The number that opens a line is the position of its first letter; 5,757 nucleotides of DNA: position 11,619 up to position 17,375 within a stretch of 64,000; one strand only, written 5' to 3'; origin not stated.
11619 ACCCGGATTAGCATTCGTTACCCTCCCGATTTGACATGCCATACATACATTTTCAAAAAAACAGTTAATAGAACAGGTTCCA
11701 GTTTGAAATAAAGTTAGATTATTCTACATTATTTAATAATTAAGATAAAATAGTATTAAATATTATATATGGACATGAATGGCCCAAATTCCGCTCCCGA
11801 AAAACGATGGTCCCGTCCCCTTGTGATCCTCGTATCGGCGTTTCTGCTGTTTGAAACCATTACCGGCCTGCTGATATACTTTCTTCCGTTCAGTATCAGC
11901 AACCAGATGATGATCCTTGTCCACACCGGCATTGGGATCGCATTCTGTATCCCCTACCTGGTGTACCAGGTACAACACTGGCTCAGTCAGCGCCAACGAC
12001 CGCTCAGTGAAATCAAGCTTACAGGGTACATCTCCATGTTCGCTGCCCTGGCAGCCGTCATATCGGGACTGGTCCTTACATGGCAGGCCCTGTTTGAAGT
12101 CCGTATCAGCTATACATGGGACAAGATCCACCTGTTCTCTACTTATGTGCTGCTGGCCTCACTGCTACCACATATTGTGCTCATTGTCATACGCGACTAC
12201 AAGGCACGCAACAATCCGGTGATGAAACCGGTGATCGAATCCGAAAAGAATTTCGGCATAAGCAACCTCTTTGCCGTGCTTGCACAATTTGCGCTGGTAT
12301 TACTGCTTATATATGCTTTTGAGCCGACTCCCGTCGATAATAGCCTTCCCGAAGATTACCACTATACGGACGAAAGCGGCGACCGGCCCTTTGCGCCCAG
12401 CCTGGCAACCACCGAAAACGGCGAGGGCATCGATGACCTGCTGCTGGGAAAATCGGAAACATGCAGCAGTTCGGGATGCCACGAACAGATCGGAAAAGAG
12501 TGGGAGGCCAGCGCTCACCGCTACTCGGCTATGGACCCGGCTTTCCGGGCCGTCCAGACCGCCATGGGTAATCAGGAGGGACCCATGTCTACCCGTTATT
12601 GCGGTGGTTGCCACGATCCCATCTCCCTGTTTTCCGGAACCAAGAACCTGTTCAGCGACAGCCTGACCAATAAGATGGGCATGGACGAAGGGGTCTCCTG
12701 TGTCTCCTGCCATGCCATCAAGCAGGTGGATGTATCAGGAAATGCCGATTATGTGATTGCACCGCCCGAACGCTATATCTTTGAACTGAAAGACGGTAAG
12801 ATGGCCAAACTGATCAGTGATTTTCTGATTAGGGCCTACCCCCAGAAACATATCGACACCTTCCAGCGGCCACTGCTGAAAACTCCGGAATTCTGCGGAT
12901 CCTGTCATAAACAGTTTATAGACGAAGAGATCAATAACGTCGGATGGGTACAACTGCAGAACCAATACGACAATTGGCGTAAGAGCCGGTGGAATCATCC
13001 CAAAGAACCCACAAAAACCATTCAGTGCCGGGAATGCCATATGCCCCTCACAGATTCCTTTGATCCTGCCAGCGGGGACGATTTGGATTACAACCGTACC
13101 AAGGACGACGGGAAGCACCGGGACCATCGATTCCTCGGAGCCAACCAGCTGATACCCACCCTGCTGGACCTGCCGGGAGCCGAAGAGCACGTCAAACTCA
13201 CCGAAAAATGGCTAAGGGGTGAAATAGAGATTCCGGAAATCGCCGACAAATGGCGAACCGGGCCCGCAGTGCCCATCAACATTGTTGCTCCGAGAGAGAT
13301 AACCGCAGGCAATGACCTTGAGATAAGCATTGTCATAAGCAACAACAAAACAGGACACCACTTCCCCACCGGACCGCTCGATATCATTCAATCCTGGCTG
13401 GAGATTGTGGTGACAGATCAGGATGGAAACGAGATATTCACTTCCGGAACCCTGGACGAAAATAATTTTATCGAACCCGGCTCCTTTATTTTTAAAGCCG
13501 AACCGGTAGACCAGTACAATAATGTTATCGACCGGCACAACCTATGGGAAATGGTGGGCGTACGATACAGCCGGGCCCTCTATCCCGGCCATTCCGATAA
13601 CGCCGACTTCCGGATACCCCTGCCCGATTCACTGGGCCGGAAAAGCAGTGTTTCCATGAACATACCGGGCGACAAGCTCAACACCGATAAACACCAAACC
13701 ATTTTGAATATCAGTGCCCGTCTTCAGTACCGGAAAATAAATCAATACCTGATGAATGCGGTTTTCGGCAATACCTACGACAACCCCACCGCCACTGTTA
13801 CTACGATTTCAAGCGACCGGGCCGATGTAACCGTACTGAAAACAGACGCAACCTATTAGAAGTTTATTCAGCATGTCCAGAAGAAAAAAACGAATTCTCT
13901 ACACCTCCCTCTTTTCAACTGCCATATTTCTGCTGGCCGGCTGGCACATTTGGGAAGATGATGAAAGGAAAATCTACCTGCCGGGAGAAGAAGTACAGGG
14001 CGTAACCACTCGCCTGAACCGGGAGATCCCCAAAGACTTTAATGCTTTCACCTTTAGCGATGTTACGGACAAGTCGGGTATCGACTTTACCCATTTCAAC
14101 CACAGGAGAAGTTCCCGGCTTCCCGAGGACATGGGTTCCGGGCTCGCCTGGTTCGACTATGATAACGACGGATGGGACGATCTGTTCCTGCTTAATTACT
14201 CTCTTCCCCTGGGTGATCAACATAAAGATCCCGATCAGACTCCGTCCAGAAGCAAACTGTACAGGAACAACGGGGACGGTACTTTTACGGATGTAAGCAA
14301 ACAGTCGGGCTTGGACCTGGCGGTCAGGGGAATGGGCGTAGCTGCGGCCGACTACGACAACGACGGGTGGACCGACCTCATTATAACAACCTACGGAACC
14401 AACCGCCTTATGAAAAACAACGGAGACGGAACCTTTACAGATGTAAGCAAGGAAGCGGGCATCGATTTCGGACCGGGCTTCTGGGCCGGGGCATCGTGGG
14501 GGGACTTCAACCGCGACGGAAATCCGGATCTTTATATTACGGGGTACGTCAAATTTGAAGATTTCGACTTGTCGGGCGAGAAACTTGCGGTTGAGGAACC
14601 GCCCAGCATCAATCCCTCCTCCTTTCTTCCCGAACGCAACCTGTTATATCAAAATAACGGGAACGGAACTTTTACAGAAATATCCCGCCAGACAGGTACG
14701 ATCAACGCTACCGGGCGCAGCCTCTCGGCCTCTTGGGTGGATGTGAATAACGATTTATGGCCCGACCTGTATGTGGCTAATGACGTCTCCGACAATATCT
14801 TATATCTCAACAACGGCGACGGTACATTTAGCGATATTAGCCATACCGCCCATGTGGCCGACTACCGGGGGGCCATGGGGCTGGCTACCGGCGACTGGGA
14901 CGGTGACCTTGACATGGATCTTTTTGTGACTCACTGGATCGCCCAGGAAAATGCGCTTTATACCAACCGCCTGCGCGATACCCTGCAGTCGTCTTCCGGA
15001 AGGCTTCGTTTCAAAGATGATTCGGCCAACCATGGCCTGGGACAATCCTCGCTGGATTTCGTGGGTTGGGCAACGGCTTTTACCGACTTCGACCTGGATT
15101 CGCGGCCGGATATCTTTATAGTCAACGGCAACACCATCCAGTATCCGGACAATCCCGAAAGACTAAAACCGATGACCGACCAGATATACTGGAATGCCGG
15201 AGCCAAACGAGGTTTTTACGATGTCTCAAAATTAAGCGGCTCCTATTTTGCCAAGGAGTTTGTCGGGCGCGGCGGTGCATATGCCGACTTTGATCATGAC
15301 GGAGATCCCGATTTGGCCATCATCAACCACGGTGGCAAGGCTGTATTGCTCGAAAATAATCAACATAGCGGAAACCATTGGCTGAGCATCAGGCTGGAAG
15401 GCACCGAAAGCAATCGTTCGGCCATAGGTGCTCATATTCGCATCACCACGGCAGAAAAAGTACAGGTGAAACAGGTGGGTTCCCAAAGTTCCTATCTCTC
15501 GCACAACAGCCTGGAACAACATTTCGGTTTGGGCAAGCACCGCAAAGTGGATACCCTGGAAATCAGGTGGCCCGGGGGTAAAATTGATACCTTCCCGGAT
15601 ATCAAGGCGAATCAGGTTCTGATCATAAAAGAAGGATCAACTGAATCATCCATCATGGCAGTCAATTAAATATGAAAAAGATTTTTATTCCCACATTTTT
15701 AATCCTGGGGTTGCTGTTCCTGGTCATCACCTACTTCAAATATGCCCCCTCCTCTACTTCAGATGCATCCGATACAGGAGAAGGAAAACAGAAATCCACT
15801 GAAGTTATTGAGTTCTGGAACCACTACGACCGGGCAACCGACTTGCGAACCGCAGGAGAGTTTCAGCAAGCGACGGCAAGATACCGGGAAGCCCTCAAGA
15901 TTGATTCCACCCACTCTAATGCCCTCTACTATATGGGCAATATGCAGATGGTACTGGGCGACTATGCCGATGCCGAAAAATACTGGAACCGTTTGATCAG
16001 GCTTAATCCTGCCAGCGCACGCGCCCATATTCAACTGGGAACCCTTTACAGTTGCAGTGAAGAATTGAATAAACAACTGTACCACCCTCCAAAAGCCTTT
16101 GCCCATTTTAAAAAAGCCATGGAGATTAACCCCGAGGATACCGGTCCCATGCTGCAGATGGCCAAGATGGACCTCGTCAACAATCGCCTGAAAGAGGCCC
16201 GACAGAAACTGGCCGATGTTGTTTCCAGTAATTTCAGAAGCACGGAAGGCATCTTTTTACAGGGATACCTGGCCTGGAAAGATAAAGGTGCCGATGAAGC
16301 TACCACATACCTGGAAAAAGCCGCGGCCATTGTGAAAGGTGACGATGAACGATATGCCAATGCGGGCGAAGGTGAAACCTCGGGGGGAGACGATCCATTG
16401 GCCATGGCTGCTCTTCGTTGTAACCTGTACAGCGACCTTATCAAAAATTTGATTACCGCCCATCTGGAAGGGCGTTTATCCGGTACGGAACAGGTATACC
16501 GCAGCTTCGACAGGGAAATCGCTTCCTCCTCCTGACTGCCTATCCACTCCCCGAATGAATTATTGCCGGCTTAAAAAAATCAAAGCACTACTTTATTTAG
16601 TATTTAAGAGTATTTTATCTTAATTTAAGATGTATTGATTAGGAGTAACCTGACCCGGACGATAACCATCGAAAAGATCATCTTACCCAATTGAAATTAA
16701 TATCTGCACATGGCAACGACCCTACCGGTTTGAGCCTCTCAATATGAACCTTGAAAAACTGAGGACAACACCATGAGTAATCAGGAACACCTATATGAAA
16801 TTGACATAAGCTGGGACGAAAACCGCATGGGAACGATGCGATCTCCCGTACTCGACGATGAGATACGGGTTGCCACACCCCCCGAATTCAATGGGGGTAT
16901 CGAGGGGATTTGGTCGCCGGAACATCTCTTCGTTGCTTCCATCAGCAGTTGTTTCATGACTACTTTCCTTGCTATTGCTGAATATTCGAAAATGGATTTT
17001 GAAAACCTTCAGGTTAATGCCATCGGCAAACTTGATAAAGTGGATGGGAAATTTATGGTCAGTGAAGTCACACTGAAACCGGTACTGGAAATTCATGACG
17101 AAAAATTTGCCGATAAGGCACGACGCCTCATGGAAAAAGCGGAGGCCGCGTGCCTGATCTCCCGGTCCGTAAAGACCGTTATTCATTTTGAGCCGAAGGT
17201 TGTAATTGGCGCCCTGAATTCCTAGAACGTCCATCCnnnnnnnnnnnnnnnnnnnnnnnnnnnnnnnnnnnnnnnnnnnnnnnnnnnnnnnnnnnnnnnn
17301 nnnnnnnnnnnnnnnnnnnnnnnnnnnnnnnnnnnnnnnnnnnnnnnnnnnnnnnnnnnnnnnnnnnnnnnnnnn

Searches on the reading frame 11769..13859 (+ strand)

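Call 12: search_protein_families(library=pfam, proteins=[window:11769-13859:+])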
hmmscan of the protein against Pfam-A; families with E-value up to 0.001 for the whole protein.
window:11769-13859:+ (696 aa): 3 families
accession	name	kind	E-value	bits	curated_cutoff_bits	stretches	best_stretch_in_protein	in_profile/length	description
PF13435.11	Cytochrome_C554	-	4e-06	28.1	20.8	1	236-315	4-83/84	Cytochrome c554 and c-prime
PF22113.1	Mtrc-MtrF_II-IV_dom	-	7.1e-06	26.1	30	0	235-318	85-166/176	Outer membrane cytochrome MtrC/MtrF-like, domains II/IV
PF14522.11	Cytochrome_C7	-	0.00032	20.9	24.8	0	275-320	13-53/67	Cytochrome c7 and related cytochrome c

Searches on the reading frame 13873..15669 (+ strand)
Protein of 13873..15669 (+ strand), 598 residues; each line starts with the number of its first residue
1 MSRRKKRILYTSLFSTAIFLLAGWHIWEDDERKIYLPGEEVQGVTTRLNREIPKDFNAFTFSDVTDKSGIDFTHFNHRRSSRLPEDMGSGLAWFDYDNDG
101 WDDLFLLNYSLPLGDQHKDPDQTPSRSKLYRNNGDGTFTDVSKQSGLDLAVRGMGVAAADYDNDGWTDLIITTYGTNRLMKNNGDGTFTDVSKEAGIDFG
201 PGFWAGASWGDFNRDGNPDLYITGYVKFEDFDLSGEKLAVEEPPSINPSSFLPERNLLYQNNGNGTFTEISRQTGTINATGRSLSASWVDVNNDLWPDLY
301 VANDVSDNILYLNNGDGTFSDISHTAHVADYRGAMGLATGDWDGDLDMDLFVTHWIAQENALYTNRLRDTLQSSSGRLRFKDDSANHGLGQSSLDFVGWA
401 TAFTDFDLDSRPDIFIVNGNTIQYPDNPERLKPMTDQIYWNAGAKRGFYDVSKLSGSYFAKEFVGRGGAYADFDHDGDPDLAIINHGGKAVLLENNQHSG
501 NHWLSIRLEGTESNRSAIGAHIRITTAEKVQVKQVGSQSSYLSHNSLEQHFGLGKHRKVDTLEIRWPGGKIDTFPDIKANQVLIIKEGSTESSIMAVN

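Call 12: search_protein_families(library=pfam, proteins=[window:13873-15669:+])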
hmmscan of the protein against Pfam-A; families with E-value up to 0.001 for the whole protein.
window:13873-15669:+ (598 aa): 3 families
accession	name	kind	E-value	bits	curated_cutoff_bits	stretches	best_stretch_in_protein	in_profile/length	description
PF13517.12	FG-GAP_3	-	1.3e-47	160.6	26.9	5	160-222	1-61/61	FG-GAP-like repeat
PF07593.17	UnbV_ASPIC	-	6.1e-22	77.7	23.4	1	517-583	1-67/68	ASPIC and UnbV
PF01839.29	FG-GAP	-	4.3e-15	55.7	22.1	1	153-187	2-33/37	FG-GAP repeat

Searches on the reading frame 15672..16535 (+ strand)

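Call 12: search_protein_families(library=pfam, proteins=[window:15672-16535:+])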
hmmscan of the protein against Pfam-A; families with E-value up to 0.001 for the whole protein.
window:15672-16535:+ (287 aa): 14 families
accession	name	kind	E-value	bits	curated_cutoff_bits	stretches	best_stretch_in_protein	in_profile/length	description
PF07719.23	TPR_2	-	7.5e-15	54.2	27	1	83-114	2-33/34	Tetratricopeptide repeat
PF14559.12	TPR_19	-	8.2e-15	55.3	25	2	60-119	3-62/68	Tetratricopeptide repeat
PF00515.34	TPR_1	-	3.4e-11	42.9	27.8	1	83-113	2-32/34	Tetratricopeptide repeat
PF13414.12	TPR_11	-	3.5e-11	43.1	26.8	1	61-92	7-38/42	TPR repeat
PF13428.12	TPR_14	-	4.1e-11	42.8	23.5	1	83-124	2-43/44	Tetratricopeptide repeat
PF13431.12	TPR_17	-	1.2e-10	41.2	24.4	0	71-102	2-33/34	Tetratricopeptide repeat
PF23914.1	TPR_CcmH_CycH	-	1.6e-09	38.3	42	1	140-228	67-158/158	Cytochrome c-type biogenesis protein H TPR domain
PF13432.12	TPR_16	-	6.5e-09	36.5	32.7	1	52-115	1-64/65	Tetratricopeptide repeat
PF25060.1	ARM_TT21_2nd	-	3.1e-08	33.9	27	0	82-120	222-260/270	Tetratricopeptide repeat protein 21 second ARM domain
PF13424.12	TPR_12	-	1e-06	29.3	30.1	0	83-152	4-74/77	Tetratricopeptide repeat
PF25062.1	ARM_TT21_N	-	4.3e-05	23.8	40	1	64-186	82-197/222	Tetratricopeptide repeat protein 21 N-terminal ARM repeat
PF24575.1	TPR_Slam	-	9e-05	23.3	35.2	0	140-179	64-103/104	Surface lipoprotein assembly modifier, N-terminal TPR repeats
PF12895.13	ANAPC3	-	0.00052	20.7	27.2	0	55-103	30-77/82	Anaphase-promoting complex, cyclosome, subunit 3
PF13181.12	TPR_8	-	0.00071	20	25.7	0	88-114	7-33/34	Tetratricopeptide repeat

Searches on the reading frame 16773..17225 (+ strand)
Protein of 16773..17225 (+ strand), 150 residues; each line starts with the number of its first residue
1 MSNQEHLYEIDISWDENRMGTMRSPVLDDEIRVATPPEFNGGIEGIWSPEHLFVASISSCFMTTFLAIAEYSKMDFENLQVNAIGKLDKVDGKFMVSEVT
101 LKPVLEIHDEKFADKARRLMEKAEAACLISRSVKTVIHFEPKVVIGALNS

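Call 43: search_protein_families(library=pfam, proteins=[window:16773-17225:+], max_evalue=0.0001)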
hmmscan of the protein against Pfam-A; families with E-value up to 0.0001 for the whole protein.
window:16773-17225:+ (150 aa): 1 family
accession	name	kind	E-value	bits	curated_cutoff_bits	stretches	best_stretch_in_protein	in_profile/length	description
PF02566.24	OsmC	-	7.2e-17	62.1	27.5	1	47-140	6-98/100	OsmC-like protein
